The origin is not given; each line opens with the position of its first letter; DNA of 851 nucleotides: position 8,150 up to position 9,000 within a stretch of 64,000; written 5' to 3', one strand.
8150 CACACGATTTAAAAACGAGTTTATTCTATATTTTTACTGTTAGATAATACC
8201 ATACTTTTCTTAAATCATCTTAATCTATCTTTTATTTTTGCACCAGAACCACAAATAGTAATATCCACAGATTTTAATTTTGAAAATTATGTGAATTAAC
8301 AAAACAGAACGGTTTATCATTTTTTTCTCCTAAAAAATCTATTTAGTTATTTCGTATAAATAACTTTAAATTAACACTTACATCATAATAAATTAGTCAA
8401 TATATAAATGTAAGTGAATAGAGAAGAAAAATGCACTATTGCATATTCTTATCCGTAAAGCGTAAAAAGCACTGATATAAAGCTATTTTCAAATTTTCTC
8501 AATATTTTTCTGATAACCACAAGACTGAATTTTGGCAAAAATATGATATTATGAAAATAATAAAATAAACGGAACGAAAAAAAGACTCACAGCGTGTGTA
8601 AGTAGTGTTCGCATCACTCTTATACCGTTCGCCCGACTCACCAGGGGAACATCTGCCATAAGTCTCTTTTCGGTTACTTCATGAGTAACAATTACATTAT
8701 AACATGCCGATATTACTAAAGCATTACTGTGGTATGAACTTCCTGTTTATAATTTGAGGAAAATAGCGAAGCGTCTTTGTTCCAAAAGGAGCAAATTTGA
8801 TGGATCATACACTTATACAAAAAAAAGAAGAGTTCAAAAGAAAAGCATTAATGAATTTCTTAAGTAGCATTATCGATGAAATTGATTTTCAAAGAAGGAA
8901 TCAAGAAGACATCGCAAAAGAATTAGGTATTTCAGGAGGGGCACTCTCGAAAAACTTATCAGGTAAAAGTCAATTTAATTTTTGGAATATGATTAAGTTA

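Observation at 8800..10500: Arbitrium-like AimR-AimP peptide signalling module wired convergently against the cI-like repressor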

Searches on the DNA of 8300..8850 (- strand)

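Call 69: search_rna_families(source=window, start=8300, end=8850, threshold=evalue, max_evalue=5)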
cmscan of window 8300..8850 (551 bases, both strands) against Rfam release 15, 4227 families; matches with E-value up to 5: 4.
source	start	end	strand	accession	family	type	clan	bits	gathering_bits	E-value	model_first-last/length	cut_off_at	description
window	8318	8363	-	RF02980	freshwater-2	Cis-reg;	-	19.7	49.9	1.3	1-84/84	no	freshwater-2 RNA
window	8354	8383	-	RF01349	CRISPR-DR40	Gene; CRISPR;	-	19.4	42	4.2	1-30/30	no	CRISPR RNA direct repeat element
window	8429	8501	-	RF01501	Afu_199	Gene; snRNA; snoRNA; CD-box;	-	16.2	45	2.3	1-77/77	no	A. fimigatus snoRNA Afu_199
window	8627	8687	-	RF00571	SNORD65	Gene; snRNA; snoRNA; CD-box;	CL00057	15.2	41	1.4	1-73/73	no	Small nucleolar RNA SNORD65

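Call 85: build_rna_model(alignment_id=A3, structure=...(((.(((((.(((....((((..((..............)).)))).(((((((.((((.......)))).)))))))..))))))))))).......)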
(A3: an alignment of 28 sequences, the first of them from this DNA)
Model R1 built from alignment A3 (28 sequences, 101 columns); structure: as given.
model positions 91; base pairs 28; branch points 1; effective number of sequences 1.86; information 0.626 bits per position. Calibrated on 0.2 Mb of random sequence (short: E-values are rough).
structure used (alignment columns):
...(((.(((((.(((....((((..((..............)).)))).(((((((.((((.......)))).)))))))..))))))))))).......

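Call 93: search_with_rna_model(model_id=R1, sources=[window, L001, L002, L003, L004, L021, L025, L029, L113, L114, L115, L116, L117, L118, L119], max_evalue=1)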
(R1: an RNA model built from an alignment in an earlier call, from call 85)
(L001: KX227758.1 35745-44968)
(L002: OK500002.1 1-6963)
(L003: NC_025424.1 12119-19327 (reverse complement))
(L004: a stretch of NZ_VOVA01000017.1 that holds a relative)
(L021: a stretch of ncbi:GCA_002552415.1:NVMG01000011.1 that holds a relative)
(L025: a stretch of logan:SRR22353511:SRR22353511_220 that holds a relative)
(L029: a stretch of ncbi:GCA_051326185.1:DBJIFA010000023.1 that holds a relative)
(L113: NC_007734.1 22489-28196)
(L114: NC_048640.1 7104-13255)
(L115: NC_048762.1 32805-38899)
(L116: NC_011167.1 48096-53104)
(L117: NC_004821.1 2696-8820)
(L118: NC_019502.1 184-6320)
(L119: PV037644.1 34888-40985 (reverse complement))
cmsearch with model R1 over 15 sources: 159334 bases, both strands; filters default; matches with E-value up to 1: 13.
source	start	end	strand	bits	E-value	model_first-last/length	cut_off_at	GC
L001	3780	3871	-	102.1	8.9e-29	1-91/91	no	0.49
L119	2244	2334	-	99.7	5e-28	1-91/91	no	0.53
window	8576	8667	-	97.8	2e-27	1-91/91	no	0.48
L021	1808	1901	-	96.3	6.1e-27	1-91/91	no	0.41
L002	2598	2689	-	95.5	1.1e-26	1-91/91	no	0.49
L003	2775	2866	-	95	1.6e-26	1-91/91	no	0.5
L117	2234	2327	-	69.8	1.2e-18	1-91/91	no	0.5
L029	1814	1898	-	54.8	6.3e-14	1-91/91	no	0.49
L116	2313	2398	-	52.6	3e-13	1-91/91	no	0.49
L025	1864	1948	-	52.3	4e-13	1-91/91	no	0.49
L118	2268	2365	-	29.9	4.1e-06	1-91/91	no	0.45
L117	5509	5537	-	13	0.83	1-91/91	no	0.45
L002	6488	6516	-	13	0.83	1-91/91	no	0.45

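Call 104: search_with_rna_model(model_id=R1, sources=[window, L001, L002, L003, L021, L025, L029, L116, L117, L118, L119, L031, L032, L033, L034, L035, L036, L037, L038, L039, L040, L041, L042, L043, L044, L045, L046, L048, L049, L050, L051, L052, L053, L054, L056, L058, L059, L060, L061, L063, L064, L065, L066, L067, L068, L070, L071, L072, L073, L074, L075, L077, L078, L079, L080, L082, L083, L084, L085, L086, L087, L088, L089, L090, L093, L094, L095, L096, L097, L102, L103, L104, L105, L106, L107, L108, L109, L110], max_evalue=0.001, make_alignment=true)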
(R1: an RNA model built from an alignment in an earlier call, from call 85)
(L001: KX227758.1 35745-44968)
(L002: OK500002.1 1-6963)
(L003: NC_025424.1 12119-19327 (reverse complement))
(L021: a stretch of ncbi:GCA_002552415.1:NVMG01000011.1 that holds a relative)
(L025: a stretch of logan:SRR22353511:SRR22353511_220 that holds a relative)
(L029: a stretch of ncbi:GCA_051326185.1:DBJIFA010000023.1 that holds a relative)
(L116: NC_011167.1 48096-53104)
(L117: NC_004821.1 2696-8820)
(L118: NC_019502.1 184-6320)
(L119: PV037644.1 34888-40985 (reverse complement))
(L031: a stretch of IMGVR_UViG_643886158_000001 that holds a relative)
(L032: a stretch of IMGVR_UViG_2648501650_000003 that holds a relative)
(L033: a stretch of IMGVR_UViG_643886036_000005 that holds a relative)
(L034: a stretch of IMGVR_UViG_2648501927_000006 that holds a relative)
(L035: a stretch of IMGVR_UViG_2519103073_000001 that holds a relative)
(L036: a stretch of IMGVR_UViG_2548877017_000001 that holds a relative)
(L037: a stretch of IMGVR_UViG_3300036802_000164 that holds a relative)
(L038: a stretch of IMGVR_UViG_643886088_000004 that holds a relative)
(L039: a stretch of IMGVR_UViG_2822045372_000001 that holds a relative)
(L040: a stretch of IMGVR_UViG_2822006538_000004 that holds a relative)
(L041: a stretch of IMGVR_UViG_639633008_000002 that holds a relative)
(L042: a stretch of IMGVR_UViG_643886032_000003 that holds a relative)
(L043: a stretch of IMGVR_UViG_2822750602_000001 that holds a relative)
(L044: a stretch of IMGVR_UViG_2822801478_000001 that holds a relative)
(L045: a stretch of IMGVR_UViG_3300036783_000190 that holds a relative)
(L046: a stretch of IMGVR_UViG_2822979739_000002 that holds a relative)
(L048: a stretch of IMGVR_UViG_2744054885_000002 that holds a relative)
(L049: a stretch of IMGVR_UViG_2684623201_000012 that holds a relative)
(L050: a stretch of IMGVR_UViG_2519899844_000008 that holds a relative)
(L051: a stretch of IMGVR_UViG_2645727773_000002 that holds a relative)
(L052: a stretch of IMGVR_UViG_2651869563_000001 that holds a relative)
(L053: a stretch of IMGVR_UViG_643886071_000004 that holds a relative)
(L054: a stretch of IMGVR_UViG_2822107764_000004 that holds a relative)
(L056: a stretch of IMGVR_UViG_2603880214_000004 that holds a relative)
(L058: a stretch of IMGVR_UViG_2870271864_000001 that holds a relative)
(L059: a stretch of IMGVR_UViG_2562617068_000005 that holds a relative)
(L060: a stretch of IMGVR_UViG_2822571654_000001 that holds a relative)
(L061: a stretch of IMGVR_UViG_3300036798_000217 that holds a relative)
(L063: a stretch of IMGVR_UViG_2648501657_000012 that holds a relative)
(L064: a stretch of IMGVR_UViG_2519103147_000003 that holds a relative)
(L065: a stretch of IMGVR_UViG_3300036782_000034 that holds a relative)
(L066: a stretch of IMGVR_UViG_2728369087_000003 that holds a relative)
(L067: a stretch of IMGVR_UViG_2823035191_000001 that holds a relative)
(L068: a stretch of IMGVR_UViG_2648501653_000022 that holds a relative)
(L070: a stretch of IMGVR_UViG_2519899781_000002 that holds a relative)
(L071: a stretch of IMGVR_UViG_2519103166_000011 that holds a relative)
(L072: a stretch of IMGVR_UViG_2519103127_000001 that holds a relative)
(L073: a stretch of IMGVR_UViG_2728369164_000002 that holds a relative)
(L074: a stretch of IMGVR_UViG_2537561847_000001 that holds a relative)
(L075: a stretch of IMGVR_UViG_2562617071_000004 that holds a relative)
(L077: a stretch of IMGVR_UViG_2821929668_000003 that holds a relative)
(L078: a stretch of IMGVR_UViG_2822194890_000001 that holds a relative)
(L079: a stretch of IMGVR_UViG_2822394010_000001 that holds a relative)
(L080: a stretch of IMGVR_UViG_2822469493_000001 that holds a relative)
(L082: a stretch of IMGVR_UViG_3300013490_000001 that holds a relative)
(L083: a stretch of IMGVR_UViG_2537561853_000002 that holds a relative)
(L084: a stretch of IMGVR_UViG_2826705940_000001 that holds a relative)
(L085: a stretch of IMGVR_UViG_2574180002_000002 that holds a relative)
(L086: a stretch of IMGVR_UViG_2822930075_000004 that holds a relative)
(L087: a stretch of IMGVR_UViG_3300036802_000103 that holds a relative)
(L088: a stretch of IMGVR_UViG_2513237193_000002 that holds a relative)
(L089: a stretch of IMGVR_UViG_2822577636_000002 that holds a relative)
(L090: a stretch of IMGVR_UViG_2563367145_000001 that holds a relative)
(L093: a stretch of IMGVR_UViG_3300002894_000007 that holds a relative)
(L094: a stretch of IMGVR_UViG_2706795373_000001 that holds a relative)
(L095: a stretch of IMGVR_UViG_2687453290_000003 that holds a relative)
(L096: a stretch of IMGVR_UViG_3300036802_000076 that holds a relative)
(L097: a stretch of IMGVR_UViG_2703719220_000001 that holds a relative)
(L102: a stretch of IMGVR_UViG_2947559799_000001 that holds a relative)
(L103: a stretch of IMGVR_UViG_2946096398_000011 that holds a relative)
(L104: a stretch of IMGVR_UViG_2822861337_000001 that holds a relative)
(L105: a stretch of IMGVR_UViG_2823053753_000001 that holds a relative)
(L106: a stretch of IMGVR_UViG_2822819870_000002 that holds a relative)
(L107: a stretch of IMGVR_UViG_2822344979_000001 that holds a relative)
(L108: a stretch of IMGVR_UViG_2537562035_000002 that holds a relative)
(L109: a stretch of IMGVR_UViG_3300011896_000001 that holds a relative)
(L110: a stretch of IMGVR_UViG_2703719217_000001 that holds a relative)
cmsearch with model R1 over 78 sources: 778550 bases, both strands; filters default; matches with E-value up to 0.001: 78.
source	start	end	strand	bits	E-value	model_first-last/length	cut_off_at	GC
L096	8238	8328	+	103.7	1.3e-28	1-91/91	no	0.48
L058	2867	2958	-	103.1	2.1e-28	1-91/91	no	0.49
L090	11770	11861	+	102.9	2.4e-28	1-91/91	no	0.5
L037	6366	6457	-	102.7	2.8e-28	1-91/91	no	0.49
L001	3780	3871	-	102.1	4.3e-28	1-91/91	no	0.49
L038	5695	5786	-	102.1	4.3e-28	1-91/91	no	0.49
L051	10390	10481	+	101.8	5.4e-28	1-91/91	no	0.49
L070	2983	3074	-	101.8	5.5e-28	1-91/91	no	0.5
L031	5136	5227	+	101.8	5.5e-28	1-91/91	no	0.49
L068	7671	7762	+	101.8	5.5e-28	1-91/91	no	0.49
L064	9400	9490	+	101.7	5.9e-28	1-91/91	no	0.48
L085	6417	6508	-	100.9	1.1e-27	1-91/91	no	0.5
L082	3071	3161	-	100.7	1.2e-27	1-91/91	no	0.49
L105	756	846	-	100.7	1.2e-27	1-91/91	no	0.49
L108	3766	3856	-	100.7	1.2e-27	1-91/91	no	0.49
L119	2244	2334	-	99.7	2.4e-27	1-91/91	no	0.53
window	8576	8667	-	97.8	9.6e-27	1-91/91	no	0.48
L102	1875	1968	-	96.7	2.1e-26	1-91/91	no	0.41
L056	2133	2226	-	96.5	2.5e-26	1-91/91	no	0.43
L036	11734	11826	+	96.4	2.7e-26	1-91/91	no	0.47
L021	1808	1901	-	96.3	3e-26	1-91/91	no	0.41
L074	6947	7040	+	96.3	3e-26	1-91/91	no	0.41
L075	5549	5642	-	96.2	3.1e-26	1-91/91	no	0.4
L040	718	809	-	95.8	4.1e-26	1-91/91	no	0.45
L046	3278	3369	-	95.8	4.1e-26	1-91/91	no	0.45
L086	11163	11254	+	95.8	4.1e-26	1-91/91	no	0.45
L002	2598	2689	-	95.5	5.3e-26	1-91/91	no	0.49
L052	9537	9628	+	95.5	5.3e-26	1-91/91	no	0.49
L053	12197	12288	+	95.5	5.3e-26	1-91/91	no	0.49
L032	7412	7503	+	95.1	7.1e-26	1-91/91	no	0.51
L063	6622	6713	+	95.1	7.1e-26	1-91/91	no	0.51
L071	9561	9652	+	95.1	7.1e-26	1-91/91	no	0.51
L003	2775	2866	-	95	7.6e-26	1-91/91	no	0.5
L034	1887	1978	+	95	7.6e-26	1-91/91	no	0.5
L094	4219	4310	-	95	7.6e-26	1-91/91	no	0.5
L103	851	942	-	95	7.6e-26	1-91/91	no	0.5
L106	6347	6440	-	93.8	1.7e-25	1-91/91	no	0.41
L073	666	757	-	93.6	2e-25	1-91/91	no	0.49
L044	5545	5638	+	93.5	2.1e-25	1-91/91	no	0.43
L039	485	579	-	93.2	2.7e-25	1-91/91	no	0.42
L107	3449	3543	+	93.2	2.7e-25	1-91/91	no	0.42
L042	12467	12560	+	93.2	2.7e-25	1-91/91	no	0.43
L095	3678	3769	-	93.1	3e-25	1-91/91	no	0.5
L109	5193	5284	+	93.1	3e-25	1-91/91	no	0.5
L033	5513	5605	+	92.7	3.8e-25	1-91/91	no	0.43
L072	7230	7323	+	92.5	4.5e-25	1-91/91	no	0.41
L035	2401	2493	-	92.3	5.3e-25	1-91/91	no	0.42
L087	268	361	-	92.2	5.6e-25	1-91/91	no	0.43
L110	4588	4681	-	91.9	7e-25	1-91/91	no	0.43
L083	11911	12003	+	91.6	8.4e-25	1-91/91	no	0.42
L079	12668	12760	+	91.5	9.1e-25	1-91/91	no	0.52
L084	273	365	+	91.5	9.2e-25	1-91/91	no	0.47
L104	3229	3322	-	91.4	1e-24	1-91/91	no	0.44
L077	3494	3587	+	91.3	1e-24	1-91/91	no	0.41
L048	5245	5338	+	91.3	1.1e-24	1-91/91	no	0.43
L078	1072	1165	-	90.7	1.7e-24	1-91/91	no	0.41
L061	1346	1438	+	90.6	1.7e-24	1-91/91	no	0.49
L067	2125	2218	-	86.4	3.7e-23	1-91/91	no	0.41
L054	10038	10132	+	86.3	4e-23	1-91/91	no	0.47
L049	3527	3620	+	84.6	1.3e-22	1-91/91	no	0.47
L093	2322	2415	-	84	2.1e-22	1-91/91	no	0.45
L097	282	375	-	84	2.1e-22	1-91/91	no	0.45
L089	2126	2219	-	83.8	2.4e-22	1-91/91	no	0.41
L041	315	408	+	81.7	1.1e-21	1-91/91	no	0.45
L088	610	703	+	81.7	1.1e-21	1-91/91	no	0.45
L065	10818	10910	+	81.5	1.3e-21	1-91/91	no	0.44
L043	4102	4195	-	79.6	4.9e-21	1-91/91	no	0.46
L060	267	360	-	79.6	4.9e-21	1-91/91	no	0.46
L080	2449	2542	-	79.6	4.9e-21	1-91/91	no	0.46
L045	189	281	-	79.5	5.5e-21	1-91/91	no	0.45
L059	649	741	-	78.7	9.8e-21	1-91/91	no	0.45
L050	1362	1454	+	73.2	5.2e-19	1-91/91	no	0.44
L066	13454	13546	-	73.2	5.2e-19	1-91/91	no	0.44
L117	2234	2327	-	69.8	5.8e-18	1-91/91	no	0.5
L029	1814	1898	-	54.8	3.1e-13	1-91/91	no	0.49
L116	2313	2398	-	52.6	1.5e-12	1-91/91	no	0.49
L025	1864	1948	-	52.3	2e-12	1-91/91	no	0.49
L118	2268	2365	-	29.9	2e-05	1-91/91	no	0.45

Alignment A4: 78 matches aligned to the model, 107 columns, each read 5' to 3' on its own strand. Consensus structure (alignment columns), stored with it:
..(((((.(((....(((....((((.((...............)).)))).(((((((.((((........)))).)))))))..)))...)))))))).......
